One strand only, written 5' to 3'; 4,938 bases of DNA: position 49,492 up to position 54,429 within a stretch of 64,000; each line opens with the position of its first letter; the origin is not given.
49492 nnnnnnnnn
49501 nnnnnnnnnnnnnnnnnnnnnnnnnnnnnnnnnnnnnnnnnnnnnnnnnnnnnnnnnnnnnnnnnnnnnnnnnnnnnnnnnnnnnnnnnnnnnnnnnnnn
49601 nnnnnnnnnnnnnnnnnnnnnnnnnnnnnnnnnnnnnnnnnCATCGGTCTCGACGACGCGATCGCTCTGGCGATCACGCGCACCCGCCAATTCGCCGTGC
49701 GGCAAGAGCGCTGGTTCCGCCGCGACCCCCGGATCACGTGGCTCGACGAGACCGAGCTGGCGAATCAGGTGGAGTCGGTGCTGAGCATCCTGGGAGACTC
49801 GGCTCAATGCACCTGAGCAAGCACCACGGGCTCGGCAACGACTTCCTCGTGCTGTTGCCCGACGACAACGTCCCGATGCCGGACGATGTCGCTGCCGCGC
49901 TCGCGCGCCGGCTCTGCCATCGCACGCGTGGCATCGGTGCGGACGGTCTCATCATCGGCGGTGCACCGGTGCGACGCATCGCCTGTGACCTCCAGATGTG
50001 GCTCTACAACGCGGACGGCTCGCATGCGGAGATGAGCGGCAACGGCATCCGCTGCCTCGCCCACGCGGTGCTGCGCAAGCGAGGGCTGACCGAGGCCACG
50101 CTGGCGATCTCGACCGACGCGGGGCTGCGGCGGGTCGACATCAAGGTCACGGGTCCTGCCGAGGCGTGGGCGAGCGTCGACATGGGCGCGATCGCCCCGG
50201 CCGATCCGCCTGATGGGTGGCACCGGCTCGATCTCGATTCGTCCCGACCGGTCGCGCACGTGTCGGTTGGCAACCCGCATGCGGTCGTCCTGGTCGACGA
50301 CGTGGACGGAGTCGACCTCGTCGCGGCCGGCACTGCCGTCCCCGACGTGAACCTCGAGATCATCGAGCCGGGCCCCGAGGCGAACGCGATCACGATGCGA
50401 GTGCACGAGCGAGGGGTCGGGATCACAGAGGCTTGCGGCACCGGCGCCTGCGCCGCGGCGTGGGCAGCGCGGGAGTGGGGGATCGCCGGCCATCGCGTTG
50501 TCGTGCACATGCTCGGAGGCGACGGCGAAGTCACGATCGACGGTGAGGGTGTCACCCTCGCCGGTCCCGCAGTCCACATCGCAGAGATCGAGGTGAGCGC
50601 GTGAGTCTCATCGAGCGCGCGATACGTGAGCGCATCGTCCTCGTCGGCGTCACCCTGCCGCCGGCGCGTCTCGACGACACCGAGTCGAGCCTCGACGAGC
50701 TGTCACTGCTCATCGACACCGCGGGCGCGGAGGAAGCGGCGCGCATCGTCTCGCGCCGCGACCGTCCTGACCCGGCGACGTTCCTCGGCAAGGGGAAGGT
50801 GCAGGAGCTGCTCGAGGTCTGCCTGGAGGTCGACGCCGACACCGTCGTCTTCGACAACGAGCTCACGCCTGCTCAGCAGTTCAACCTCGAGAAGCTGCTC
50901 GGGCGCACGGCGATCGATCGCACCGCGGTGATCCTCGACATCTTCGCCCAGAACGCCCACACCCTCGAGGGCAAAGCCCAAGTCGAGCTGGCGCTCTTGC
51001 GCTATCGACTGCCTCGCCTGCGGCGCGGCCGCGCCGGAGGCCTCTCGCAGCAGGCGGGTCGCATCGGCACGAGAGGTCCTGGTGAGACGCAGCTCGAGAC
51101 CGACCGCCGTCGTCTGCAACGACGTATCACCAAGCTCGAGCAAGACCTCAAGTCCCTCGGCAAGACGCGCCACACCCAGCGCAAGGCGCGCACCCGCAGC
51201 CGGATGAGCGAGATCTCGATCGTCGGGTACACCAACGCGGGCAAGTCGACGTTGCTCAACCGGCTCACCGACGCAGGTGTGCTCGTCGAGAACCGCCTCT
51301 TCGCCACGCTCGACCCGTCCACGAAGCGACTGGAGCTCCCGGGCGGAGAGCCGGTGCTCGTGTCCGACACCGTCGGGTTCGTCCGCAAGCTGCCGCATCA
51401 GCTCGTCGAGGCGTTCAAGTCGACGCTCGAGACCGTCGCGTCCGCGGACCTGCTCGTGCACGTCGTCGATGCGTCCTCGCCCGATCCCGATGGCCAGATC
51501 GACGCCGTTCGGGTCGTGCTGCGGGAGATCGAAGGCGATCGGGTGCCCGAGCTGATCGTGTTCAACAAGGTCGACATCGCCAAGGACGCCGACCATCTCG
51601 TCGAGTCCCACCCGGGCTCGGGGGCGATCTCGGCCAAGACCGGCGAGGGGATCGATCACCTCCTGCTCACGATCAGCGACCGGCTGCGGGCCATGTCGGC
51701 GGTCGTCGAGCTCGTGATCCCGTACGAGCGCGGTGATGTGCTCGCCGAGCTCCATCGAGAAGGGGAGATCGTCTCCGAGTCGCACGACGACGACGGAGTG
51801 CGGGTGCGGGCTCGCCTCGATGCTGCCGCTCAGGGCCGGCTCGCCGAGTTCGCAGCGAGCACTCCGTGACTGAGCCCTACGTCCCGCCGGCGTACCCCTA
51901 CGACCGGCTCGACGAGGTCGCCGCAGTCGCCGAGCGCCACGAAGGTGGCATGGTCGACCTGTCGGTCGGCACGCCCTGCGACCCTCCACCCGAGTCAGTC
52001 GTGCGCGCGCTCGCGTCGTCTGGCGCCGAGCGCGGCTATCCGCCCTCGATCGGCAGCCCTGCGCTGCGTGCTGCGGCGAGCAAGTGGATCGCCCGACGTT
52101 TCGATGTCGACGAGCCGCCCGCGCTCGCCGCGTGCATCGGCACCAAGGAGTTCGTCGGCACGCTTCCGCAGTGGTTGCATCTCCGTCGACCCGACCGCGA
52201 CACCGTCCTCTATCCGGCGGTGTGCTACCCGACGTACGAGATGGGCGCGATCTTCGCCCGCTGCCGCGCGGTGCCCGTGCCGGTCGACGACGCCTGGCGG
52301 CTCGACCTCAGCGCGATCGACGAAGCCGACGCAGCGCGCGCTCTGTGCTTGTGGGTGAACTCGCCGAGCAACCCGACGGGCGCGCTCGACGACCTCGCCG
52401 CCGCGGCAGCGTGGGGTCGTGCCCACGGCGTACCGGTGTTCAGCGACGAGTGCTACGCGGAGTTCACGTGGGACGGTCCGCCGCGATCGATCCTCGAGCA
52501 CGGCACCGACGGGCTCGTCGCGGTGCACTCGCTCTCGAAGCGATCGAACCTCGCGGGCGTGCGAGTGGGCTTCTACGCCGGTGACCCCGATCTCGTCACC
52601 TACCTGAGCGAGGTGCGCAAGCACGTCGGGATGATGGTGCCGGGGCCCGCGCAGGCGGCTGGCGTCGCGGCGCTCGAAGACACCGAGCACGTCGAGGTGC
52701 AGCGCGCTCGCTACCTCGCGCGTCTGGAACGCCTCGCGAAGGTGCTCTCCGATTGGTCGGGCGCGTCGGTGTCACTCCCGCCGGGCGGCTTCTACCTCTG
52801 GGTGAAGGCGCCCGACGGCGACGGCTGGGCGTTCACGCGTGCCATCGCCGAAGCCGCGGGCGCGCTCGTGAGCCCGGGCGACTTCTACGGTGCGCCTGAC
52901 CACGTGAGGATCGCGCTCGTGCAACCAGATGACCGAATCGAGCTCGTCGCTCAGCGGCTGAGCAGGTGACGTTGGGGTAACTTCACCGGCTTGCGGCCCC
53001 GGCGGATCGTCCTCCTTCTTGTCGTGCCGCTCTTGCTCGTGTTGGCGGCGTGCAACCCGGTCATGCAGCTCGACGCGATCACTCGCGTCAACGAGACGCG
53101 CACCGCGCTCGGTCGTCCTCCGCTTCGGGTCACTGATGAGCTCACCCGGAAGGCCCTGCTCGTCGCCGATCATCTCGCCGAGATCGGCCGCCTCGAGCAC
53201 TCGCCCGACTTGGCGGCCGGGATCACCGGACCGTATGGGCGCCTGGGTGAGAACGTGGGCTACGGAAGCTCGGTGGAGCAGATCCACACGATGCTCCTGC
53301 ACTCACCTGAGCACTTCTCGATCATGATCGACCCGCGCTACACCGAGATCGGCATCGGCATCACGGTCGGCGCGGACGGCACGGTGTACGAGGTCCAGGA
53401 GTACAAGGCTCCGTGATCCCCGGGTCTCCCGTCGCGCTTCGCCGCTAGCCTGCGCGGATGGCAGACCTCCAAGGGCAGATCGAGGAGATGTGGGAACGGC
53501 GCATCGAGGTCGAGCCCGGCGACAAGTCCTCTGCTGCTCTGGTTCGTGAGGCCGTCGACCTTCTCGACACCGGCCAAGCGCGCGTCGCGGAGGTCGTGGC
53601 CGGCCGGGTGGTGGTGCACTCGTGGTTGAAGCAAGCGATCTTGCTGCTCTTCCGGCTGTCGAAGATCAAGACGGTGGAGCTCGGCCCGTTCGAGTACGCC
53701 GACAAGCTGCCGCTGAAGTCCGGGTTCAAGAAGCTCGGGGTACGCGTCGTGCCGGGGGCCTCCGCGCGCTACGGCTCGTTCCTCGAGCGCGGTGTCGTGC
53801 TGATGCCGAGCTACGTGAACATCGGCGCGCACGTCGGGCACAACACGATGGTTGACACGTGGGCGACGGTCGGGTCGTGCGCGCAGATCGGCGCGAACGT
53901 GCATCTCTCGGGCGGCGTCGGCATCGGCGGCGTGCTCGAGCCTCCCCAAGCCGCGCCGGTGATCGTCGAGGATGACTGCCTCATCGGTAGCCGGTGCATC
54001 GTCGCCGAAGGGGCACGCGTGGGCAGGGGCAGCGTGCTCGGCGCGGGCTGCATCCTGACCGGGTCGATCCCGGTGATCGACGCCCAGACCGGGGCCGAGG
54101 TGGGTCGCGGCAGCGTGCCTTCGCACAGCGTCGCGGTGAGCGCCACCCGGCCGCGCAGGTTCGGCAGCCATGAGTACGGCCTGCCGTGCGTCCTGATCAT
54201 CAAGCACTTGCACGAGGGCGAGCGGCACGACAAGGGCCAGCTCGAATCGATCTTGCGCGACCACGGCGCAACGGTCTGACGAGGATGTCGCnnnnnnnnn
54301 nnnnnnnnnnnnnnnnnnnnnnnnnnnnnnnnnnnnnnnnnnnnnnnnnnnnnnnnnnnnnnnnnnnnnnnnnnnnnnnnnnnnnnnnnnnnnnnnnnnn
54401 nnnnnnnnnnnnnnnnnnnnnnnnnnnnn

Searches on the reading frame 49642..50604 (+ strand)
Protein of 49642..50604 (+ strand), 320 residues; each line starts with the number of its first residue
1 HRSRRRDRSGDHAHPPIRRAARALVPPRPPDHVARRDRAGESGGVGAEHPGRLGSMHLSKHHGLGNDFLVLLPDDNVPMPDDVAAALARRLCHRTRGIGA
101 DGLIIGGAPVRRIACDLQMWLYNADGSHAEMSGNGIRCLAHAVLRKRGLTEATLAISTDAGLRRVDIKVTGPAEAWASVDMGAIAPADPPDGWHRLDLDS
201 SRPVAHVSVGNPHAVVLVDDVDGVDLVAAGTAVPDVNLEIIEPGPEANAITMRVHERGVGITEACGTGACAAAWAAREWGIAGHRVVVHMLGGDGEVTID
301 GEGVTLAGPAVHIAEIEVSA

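Call 24: search_protein_families(library=pfam, proteins=[window:49642-50604:+], max_evalue=0.00001)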
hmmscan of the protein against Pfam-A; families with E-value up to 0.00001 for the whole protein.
window:49642-50604:+ (320 aa): 1 family
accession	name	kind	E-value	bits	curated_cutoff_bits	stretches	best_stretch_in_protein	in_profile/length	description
PF01678.24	DAP_epimerase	-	7e-40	136.3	34.7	2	59-183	2-117/121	Diaminopimelate epimerase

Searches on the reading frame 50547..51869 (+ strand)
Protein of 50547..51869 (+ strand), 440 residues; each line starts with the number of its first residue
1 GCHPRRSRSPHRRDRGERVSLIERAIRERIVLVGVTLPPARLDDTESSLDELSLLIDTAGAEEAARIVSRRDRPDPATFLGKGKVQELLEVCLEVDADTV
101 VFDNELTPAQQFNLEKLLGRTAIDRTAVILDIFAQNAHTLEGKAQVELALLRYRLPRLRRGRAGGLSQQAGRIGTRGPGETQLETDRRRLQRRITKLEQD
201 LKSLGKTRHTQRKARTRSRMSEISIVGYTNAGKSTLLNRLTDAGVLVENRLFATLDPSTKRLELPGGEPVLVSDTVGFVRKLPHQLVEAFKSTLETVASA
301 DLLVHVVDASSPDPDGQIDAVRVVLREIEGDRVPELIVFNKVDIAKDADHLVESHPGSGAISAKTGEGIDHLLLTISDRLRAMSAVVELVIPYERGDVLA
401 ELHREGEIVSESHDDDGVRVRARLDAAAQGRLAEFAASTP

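Call 24: search_protein_families(library=pfam, proteins=[window:50547-51869:+], max_evalue=0.00001)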
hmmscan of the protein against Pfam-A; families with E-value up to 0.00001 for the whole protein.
window:50547-51869:+ (440 aa): 5 families
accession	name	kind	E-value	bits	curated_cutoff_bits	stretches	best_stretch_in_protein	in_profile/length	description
PF13167.11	GTP-bdg_N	-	2.9e-30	105.1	25.4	1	46-134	1-89/89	GTP-binding GTPase N-terminal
PF16360.10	GTP-bdg_M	-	8.1e-26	90.8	29.5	1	137-215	2-79/79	GTP-binding GTPase Middle Region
PF01926.29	MMR_HSR1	-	2.5e-21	76.3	21.9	1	223-341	2-113/113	50S ribosome-binding GTPase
PF19275.4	HflX_C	-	3.2e-07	30.8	26.4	1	359-426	13-81/102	HflX C-terminal domain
PF02421.24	FeoB_N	-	5.2e-06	26.5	27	1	222-351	2-124/156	Ferrous iron transport protein B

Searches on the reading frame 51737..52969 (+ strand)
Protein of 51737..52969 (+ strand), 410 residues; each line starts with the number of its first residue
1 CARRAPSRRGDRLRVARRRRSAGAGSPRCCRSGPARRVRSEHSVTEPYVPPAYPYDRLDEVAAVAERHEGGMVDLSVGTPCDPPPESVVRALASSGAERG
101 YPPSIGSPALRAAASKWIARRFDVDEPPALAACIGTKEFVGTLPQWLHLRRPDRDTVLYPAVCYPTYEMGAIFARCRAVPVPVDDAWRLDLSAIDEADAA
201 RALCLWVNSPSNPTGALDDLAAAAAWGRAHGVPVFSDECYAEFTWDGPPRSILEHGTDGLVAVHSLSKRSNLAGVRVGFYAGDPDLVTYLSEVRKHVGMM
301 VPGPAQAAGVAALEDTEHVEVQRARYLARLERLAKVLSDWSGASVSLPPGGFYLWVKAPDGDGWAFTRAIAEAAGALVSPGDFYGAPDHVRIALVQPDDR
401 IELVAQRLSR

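Call 24: search_protein_families(library=pfam, proteins=[window:51737-52969:+], max_evalue=0.00001)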
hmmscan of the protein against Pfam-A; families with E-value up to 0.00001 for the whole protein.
window:51737-52969:+ (410 aa): 1 family
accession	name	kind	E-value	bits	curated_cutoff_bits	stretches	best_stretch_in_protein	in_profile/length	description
PF00155.27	Aminotran_1_2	-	1.4e-46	159.8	19.7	1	72-407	3-360/361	Aminotransferase class I and II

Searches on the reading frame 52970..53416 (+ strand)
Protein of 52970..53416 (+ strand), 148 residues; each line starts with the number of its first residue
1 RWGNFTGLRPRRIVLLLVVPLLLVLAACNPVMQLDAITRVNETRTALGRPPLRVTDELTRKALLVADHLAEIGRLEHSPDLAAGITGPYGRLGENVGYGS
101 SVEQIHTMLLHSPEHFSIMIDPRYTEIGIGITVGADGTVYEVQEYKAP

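Call 24: search_protein_families(library=pfam, proteins=[window:52970-53416:+], max_evalue=0.00001)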
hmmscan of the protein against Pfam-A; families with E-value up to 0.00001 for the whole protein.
window:52970-53416:+ (148 aa): 1 family
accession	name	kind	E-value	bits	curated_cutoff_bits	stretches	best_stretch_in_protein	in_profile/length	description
PF00188.32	CAP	-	1.7e-12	48.7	21.1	1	39-145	3-117/117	Cysteine-rich secretory protein family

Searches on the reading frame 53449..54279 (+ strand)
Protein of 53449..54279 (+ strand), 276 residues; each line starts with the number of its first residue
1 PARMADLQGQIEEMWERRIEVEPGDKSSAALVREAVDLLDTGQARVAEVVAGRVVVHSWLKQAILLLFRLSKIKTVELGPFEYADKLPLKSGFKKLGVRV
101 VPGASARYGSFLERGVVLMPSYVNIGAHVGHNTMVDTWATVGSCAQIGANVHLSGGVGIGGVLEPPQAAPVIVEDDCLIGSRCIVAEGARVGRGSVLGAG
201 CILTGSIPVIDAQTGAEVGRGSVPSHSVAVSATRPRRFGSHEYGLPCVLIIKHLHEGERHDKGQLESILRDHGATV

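Call 24: search_protein_families(library=pfam, proteins=[window:53449-54279:+], max_evalue=0.00001)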
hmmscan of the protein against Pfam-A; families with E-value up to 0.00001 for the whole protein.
window:53449-54279:+ (276 aa): 4 families
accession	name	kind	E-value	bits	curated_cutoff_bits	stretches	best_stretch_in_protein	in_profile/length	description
PF14805.11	THDPS_N_2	-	1.4e-18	67.2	25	1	6-70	1-67/67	Tetrahydrodipicolinate N-succinyltransferase N-terminal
PF00132.30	Hexapep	-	2.7e-12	46.3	27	1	171-205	2-36/36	Bacterial transferase hexapeptide (six repeats)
PF14602.12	Hexapep_2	-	7.9e-10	38.7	27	1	170-204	1-33/34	Hexapeptide repeat of succinyl-transferase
PF25084.1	LbH_EIF2B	-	6.6e-06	26.5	54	0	123-209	24-99/105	EIF2B subunit epsilon LbH domain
